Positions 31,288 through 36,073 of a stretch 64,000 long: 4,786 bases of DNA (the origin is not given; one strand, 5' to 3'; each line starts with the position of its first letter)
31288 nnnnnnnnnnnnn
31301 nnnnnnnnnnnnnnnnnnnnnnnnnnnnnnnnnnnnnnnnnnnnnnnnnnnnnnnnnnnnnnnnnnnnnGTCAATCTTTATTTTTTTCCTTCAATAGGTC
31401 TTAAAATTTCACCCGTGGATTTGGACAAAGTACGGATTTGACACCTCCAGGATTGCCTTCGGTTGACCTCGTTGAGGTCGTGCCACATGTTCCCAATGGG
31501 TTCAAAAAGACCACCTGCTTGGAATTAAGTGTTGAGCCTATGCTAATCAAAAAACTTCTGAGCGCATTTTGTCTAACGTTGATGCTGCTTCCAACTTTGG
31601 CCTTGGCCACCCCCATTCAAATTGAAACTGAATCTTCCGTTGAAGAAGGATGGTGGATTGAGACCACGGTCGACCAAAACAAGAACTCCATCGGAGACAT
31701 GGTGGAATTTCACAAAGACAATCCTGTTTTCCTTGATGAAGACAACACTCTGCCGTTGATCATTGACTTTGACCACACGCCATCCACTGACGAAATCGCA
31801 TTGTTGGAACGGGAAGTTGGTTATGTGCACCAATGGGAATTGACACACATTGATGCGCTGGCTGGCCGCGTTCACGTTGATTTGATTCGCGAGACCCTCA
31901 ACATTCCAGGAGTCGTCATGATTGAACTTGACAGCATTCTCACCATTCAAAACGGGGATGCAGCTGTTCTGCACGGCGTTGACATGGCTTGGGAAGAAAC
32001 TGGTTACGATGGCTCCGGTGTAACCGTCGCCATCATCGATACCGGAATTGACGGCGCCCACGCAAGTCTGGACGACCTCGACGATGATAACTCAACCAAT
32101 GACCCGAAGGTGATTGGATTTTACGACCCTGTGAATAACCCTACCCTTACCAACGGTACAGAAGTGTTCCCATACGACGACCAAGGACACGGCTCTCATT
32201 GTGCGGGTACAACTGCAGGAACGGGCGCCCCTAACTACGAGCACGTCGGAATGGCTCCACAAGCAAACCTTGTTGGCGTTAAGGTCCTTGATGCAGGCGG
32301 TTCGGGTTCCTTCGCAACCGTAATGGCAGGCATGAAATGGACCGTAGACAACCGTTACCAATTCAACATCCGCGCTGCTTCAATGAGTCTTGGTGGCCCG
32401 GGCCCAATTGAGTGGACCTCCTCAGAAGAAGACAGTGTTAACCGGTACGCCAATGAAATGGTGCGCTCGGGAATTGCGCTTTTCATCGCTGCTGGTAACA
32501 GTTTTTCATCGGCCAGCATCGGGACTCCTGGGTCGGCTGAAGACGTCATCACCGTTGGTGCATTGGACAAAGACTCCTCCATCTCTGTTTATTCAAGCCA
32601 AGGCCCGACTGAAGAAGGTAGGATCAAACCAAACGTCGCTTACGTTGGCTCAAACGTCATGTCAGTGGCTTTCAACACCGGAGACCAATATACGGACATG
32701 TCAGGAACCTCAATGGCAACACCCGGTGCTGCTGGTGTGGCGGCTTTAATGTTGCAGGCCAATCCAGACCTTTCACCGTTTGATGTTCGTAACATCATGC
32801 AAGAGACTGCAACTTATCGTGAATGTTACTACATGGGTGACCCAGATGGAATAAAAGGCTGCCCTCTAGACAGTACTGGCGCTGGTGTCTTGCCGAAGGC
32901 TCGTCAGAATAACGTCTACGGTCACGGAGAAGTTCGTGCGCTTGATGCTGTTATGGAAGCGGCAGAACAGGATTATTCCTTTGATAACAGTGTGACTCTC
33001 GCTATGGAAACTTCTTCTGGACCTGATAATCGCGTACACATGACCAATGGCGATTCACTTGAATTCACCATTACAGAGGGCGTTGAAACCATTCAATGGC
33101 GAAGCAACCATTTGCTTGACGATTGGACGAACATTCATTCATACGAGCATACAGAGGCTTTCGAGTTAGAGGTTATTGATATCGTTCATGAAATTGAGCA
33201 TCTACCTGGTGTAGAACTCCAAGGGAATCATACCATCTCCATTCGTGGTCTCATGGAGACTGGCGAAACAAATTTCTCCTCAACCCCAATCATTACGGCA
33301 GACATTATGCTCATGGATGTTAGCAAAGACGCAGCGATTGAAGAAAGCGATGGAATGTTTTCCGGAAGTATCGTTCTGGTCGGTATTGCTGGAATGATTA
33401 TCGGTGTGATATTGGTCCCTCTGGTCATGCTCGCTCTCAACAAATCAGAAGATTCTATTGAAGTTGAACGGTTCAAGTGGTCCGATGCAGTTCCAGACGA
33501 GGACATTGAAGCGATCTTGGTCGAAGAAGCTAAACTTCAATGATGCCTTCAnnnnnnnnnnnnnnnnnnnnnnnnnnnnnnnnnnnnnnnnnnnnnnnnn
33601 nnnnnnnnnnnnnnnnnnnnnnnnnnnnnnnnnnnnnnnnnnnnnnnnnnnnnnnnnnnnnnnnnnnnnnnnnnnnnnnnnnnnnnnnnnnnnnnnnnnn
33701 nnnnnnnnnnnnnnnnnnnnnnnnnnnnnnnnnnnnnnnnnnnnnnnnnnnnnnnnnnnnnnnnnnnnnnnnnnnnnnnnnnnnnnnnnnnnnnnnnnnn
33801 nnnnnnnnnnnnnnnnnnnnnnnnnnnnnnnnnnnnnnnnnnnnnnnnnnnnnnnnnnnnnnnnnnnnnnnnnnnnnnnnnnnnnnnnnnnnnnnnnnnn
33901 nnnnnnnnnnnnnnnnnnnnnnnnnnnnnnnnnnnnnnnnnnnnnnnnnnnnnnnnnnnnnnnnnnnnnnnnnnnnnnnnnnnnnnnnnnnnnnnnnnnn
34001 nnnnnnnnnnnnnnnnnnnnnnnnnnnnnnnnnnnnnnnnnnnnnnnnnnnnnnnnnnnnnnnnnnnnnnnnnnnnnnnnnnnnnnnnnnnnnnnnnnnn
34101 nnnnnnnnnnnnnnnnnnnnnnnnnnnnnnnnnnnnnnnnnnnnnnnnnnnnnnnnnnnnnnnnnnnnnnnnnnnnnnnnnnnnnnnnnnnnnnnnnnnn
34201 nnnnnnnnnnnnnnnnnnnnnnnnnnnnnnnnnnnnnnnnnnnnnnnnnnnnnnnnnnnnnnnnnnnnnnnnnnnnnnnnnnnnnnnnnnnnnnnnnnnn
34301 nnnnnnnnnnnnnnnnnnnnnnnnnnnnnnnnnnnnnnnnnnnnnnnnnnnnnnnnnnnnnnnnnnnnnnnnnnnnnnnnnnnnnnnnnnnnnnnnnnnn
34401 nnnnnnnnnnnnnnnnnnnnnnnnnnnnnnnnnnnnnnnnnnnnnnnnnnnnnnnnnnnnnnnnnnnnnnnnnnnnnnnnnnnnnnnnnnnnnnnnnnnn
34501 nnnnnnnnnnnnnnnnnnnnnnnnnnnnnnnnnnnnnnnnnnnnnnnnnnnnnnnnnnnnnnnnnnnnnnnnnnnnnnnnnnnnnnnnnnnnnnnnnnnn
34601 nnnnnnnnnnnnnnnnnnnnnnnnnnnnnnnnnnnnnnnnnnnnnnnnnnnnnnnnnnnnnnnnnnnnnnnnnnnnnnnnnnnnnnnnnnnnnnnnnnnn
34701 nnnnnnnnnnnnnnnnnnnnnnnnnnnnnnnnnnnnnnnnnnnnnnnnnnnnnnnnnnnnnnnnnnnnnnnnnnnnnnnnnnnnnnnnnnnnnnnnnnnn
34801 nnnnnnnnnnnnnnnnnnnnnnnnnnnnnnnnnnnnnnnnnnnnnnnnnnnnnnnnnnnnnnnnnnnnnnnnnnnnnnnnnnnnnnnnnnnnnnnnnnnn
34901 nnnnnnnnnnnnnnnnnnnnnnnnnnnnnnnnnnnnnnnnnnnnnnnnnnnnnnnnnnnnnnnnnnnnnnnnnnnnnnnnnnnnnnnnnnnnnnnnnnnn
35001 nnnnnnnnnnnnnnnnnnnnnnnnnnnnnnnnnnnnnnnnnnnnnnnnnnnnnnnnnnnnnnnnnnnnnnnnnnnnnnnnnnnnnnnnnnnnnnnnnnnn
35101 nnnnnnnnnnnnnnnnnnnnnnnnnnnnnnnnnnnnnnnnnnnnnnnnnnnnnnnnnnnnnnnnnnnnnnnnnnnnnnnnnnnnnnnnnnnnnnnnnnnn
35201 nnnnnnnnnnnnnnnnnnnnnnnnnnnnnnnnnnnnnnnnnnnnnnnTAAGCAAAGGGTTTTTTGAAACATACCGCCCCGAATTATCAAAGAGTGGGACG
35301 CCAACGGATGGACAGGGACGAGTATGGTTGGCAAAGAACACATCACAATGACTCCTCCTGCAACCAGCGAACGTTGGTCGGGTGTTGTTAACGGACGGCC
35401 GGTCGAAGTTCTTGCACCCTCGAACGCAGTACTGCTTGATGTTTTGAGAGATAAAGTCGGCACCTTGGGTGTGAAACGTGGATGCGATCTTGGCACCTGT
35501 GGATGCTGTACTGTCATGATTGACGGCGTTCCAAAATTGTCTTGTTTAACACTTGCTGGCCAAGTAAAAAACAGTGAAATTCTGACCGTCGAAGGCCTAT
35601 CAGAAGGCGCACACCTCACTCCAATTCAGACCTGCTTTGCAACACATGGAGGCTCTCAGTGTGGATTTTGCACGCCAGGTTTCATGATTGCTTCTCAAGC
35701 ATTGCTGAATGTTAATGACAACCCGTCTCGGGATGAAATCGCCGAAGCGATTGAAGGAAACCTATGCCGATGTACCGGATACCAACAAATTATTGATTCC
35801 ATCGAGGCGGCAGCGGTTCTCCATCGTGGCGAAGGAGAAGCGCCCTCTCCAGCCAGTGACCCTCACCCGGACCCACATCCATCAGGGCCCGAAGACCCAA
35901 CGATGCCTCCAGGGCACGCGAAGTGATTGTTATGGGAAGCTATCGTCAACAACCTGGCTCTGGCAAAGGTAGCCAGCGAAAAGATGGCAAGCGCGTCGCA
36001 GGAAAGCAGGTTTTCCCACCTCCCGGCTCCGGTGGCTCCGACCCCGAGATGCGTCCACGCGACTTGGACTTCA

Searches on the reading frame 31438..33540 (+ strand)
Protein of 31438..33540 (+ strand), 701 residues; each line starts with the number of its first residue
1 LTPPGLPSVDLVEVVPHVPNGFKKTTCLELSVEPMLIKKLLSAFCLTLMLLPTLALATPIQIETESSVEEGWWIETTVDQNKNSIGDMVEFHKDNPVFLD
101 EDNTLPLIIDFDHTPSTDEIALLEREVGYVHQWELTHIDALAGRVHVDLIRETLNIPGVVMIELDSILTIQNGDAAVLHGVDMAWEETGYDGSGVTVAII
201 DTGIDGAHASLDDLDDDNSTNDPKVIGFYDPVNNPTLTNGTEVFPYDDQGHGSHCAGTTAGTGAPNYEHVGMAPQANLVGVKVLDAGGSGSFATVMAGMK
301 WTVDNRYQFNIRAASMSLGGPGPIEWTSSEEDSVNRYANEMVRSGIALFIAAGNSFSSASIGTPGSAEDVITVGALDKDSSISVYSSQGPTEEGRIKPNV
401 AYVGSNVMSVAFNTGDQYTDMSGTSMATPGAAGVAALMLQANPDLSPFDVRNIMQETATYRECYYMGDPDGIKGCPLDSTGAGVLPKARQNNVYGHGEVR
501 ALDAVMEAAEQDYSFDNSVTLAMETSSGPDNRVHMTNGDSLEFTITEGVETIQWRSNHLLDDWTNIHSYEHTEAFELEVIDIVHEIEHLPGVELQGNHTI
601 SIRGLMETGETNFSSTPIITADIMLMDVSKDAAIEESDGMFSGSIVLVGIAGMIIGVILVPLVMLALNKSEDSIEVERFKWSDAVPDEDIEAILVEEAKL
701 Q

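Call 99: search_protein_families(library=pfam, proteins=[window:31438-33540:+], max_evalue=0.000001)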
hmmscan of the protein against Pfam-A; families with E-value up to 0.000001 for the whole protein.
window:31438-33540:+ (701 aa): 1 family
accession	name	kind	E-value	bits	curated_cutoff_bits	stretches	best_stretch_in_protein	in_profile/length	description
PF00082.27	Peptidase_S8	-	1.5e-52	179.1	21.8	1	192-479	1-274/288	Subtilase family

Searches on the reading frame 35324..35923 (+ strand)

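Call 73: search_protein_families(library=pfam, proteins=[window:35324-35923:+], max_evalue=0.01)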
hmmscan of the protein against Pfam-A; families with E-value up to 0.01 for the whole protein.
window:35324-35923:+ (200 aa): 3 families
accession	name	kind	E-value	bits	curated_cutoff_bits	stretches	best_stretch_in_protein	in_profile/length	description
PF01799.25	Fer2_2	-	1.4e-29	102.4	30.3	1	88-160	1-74/75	[2Fe-2S] binding domain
PF13085.11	Fer2_3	-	1.1e-08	35.5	27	1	36-93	34-90/107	2Fe-2S iron-sulfur cluster binding domain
PF00111.32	Fer2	-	1.4e-06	28.5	21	1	22-67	3-48/77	2Fe-2S iron-sulfur cluster binding domain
